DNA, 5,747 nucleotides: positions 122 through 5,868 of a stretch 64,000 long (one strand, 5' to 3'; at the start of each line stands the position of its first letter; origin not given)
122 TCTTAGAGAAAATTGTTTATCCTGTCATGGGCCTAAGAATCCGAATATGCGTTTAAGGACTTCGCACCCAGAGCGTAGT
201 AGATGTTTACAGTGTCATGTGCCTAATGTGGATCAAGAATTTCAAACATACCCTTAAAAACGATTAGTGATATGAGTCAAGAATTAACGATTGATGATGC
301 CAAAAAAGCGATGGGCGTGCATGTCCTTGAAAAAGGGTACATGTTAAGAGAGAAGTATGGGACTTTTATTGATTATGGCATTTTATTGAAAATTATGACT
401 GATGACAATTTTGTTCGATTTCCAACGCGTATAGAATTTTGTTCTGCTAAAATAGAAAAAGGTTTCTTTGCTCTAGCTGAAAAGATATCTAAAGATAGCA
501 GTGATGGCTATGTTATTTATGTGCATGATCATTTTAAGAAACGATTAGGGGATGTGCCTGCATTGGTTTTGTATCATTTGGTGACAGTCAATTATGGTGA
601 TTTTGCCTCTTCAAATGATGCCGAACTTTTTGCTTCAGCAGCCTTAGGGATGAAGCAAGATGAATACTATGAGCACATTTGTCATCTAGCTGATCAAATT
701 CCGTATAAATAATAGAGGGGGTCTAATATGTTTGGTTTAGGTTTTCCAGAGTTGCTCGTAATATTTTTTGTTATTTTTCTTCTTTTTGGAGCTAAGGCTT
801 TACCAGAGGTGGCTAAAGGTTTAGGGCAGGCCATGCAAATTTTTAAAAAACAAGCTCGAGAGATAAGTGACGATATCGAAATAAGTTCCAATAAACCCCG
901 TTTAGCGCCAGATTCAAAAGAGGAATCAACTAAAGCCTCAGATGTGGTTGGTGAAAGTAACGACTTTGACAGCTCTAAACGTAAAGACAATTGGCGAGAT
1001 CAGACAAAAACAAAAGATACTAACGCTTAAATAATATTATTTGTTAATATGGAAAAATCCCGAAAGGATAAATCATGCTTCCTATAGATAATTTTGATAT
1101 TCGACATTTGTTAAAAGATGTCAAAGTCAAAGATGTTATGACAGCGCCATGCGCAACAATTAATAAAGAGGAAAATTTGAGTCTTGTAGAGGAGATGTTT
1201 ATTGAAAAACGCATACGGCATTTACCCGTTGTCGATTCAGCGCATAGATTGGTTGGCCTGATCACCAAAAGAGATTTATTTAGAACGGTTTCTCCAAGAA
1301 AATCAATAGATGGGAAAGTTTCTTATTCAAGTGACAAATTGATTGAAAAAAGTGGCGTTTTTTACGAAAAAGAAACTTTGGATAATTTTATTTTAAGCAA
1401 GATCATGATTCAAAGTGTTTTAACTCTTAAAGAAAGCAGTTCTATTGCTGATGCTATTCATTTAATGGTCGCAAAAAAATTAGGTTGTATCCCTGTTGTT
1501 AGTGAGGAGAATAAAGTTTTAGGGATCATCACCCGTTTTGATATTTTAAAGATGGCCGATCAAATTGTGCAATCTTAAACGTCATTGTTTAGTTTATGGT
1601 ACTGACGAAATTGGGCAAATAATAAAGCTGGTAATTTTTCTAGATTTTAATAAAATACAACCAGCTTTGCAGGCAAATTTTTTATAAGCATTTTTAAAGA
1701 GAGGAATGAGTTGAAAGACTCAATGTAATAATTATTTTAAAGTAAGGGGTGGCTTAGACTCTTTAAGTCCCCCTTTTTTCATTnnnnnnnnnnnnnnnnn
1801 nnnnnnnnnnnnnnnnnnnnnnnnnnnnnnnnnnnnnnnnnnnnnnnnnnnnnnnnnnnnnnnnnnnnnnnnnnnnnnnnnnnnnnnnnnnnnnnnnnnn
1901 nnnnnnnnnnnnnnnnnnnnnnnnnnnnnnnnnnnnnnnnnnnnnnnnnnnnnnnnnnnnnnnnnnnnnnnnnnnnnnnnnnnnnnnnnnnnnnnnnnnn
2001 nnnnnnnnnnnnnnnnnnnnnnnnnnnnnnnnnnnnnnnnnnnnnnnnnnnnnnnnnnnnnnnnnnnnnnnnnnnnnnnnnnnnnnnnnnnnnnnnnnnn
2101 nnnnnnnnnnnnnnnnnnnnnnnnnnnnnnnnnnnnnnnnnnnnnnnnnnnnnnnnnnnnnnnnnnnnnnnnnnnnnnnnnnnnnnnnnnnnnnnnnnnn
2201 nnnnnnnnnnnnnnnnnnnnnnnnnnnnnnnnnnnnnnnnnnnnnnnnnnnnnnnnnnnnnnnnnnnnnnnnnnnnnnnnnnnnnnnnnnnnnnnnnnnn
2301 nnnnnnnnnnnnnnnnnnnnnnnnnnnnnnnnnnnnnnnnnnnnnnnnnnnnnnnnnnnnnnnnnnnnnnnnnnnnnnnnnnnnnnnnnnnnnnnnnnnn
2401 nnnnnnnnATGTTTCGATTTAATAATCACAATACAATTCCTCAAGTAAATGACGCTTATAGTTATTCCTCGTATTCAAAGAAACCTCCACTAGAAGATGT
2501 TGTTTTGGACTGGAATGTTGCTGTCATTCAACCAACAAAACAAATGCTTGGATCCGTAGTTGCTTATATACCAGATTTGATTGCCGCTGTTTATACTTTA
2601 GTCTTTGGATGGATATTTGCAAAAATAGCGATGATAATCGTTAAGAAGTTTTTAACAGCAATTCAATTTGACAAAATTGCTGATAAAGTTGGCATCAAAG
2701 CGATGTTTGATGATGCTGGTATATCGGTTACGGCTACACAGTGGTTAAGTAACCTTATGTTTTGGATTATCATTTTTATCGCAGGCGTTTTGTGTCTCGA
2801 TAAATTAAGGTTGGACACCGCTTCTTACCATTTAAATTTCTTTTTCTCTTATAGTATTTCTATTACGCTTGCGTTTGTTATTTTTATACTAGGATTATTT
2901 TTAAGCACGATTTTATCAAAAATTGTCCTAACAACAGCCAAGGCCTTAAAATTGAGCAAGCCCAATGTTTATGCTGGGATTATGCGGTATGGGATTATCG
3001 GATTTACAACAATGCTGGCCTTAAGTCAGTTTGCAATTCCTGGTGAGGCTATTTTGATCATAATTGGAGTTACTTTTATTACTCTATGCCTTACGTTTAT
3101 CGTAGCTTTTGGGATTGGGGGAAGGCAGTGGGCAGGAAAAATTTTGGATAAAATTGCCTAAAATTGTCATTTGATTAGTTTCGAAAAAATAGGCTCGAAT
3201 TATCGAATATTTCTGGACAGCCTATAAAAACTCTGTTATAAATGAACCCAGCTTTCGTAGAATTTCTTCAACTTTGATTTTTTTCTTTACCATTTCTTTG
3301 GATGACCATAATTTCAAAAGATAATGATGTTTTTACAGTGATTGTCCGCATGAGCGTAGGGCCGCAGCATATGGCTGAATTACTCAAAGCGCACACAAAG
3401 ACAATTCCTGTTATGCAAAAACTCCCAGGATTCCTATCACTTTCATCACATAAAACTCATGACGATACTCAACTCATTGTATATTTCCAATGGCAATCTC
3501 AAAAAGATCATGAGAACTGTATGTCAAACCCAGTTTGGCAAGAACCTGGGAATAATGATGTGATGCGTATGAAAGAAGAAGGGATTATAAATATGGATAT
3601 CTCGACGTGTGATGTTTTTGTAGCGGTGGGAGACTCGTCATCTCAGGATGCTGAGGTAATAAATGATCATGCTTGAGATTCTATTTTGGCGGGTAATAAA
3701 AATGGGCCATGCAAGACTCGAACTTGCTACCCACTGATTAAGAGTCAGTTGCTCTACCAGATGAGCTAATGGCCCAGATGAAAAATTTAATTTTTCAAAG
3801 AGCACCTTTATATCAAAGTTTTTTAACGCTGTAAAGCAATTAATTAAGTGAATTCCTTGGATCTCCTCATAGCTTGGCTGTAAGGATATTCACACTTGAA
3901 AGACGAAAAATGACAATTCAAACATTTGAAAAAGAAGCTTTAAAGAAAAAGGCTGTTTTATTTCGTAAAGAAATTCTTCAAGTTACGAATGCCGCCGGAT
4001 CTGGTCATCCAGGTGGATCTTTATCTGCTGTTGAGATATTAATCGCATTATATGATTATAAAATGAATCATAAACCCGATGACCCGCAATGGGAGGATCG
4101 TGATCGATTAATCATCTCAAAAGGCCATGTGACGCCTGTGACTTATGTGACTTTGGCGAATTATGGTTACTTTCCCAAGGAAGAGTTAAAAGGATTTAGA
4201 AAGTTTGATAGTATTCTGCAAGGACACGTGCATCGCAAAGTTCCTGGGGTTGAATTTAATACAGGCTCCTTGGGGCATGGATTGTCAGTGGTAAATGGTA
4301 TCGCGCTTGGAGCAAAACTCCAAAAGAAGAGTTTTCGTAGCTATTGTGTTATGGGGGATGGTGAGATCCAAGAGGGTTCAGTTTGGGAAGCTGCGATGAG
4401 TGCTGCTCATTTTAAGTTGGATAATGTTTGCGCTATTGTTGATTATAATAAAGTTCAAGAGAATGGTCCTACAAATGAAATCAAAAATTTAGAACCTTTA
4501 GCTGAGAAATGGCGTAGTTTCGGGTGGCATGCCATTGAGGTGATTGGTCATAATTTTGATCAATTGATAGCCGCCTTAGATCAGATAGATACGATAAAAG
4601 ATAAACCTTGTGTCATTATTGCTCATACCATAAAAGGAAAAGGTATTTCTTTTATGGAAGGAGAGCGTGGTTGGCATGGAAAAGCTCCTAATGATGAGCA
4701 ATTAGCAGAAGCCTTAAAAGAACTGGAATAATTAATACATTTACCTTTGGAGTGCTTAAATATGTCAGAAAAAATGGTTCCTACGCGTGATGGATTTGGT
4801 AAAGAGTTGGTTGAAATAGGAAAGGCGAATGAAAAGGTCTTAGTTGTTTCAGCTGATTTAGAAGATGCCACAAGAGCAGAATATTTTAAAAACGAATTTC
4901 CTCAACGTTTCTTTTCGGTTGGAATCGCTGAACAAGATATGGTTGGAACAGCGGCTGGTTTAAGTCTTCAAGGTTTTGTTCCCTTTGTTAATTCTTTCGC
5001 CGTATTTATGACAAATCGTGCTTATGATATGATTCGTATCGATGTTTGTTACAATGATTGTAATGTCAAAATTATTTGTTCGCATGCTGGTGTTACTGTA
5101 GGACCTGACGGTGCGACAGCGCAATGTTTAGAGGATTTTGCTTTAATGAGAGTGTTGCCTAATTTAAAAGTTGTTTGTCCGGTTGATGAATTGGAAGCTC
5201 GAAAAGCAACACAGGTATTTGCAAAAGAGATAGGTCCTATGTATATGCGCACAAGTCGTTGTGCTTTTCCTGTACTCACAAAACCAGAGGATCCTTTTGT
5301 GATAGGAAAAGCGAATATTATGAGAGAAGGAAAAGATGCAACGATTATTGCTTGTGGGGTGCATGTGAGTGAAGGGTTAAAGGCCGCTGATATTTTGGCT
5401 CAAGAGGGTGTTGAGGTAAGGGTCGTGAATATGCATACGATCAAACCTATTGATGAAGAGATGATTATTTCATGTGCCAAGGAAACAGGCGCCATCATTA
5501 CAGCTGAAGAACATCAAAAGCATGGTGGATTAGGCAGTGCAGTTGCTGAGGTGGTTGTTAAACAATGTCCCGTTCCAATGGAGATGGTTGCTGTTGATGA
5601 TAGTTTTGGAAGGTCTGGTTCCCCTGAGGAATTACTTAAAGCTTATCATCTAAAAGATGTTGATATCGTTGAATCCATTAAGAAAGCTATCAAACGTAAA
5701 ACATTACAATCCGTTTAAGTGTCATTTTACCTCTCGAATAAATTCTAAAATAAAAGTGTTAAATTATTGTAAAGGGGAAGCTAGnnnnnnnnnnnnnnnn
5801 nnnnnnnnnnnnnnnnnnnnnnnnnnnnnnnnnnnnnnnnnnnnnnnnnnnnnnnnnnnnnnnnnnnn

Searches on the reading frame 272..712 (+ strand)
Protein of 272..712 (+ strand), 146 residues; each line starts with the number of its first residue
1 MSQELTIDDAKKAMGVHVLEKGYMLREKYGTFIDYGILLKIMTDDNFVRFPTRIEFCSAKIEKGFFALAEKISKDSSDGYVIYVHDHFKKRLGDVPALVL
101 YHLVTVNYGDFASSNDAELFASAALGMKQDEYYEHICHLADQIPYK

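Call 75: find_encoding_contigs(protein=window:272-712:+, flank=10000, max_places=3)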
Protein window:272-712:+ (146 aa): 1 contig read that carries it; 1 place shown.
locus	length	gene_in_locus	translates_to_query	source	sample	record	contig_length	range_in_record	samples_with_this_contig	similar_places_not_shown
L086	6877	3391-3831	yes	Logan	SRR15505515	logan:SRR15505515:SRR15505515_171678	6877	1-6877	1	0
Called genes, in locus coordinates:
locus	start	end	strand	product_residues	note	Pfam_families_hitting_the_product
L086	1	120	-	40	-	?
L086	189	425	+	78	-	PF03927:NapD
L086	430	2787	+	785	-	PF04879:Molybdop_Fe4S4, PF00384:Molybdopterin, PF01568:Molydop_binding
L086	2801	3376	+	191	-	PF03892:NapB (weak), PF14522:Cytochrome_C7 (faint)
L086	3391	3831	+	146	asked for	-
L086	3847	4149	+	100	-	PF02416:TatA_B_E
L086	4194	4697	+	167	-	PF00571:CBS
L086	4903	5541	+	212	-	-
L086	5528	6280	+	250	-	PF05552:MS_channel_1st_1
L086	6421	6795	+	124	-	PF03992:ABM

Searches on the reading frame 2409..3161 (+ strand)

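Call 67: search_protein_families(library=pfam, proteins=[window:2409-3161:+], max_evalue=0.0001)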
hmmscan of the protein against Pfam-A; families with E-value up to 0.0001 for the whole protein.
window:2409-3161:+ (250 aa): 1 family
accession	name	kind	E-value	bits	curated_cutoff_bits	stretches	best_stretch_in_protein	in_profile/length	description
PF05552.17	MS_channel_1st_1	-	9e-16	57.9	22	1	41-89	1-49/50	Mechanosensitive ion channel, conserved TM helix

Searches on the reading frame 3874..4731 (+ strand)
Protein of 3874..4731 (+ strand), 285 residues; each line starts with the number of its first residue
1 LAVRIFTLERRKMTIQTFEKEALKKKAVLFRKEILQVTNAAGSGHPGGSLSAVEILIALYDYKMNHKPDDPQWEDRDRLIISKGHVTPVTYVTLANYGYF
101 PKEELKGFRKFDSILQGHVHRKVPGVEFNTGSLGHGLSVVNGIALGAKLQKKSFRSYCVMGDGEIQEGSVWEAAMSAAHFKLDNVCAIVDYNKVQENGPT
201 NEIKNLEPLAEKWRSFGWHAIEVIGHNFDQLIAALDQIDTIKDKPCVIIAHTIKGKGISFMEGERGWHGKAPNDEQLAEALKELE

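Call 67: search_protein_families(library=pfam, proteins=[window:3874-4731:+], max_evalue=0.0001)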
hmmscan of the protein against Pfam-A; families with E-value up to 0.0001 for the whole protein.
window:3874-4731:+ (285 aa): 3 families
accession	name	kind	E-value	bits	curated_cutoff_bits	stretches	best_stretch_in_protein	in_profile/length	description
PF00456.26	Transketolase_N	-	1.2e-48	166.2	22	1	37-280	16-271/334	Transketolase, thiamine diphosphate binding domain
PF13292.11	DXP_synthase_N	-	3.4e-11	43.4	21.2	1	14-193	9-172/274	1-deoxy-D-xylulose-5-phosphate synthase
PF00676.26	E1_dh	-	3e-05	23.6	22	1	125-223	95-192/300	Dehydrogenase E1 component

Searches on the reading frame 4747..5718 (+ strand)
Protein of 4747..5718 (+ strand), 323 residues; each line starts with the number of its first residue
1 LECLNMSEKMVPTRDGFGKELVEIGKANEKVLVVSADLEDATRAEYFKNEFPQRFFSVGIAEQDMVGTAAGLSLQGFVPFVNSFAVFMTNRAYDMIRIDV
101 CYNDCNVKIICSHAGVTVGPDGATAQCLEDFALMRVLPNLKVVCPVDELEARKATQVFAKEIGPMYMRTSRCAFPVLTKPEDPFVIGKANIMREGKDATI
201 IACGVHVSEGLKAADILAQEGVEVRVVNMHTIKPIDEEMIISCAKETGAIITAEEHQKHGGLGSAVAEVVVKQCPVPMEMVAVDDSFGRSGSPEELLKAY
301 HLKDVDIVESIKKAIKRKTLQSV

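Call 38: search_protein_families(library=pfam, proteins=[window:4747-5718:+], max_evalue=0.00001)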
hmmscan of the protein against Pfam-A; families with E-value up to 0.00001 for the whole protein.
window:4747-5718:+ (323 aa): 3 families
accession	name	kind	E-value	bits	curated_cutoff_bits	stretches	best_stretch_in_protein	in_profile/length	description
PF02779.29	Transket_pyr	-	7.2e-38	130.4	27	1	10-172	2-170/174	Transketolase, pyrimidine binding domain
PF02780.25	Transketolase_C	-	8.6e-33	113.3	25.9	1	187-304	1-121/124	Transketolase, C-terminal domain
PF22613.1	Transketolase_C_1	-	8.6e-08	32.8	27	1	194-302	10-112/113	Transketolase-like TK C-terminal domain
